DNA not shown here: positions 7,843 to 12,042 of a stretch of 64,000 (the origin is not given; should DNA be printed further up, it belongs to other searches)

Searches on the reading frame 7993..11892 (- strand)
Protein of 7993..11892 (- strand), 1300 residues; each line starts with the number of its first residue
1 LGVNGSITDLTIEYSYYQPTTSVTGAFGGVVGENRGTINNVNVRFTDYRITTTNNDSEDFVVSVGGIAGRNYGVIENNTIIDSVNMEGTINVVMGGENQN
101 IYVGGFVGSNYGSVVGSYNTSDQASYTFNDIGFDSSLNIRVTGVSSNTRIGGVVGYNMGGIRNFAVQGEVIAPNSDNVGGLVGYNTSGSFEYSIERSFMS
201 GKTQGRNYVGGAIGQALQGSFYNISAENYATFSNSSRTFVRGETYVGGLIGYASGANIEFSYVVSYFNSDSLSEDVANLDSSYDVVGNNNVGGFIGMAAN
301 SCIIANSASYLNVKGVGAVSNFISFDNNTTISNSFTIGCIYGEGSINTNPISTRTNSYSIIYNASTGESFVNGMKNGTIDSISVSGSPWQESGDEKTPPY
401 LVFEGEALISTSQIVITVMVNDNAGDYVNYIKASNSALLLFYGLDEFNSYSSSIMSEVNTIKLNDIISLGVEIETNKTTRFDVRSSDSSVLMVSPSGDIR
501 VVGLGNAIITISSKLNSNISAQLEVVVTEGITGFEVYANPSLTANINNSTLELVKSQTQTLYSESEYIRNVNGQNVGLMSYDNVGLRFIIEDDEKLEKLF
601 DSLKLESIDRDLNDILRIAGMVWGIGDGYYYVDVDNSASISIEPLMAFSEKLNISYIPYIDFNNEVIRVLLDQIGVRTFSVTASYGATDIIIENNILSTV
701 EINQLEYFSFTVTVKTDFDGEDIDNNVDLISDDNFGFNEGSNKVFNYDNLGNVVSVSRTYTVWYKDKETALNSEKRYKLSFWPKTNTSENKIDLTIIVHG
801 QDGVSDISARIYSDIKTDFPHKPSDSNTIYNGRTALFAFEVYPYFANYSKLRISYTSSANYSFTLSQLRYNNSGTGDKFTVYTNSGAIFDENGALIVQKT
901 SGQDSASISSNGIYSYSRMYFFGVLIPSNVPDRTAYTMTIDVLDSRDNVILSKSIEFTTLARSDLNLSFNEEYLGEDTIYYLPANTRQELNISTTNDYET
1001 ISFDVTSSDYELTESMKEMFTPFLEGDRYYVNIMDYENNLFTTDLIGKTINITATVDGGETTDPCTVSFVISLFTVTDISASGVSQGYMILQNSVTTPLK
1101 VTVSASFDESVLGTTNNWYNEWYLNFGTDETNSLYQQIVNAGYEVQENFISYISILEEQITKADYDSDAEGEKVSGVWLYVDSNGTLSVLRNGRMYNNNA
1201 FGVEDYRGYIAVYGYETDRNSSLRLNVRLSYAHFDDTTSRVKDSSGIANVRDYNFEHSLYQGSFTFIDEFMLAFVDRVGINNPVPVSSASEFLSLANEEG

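Call 91: search_protein_families(library=pfam, proteins=[window:7993-11892:-], max_evalue=0.01)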
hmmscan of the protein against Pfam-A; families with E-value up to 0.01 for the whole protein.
window:7993-11892:- (1300 aa): 1 family
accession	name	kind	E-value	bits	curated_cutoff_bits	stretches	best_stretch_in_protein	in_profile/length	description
PF07581.17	Glug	-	1.8e-12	47.2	20.5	0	100-121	2-25/28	The GLUG motif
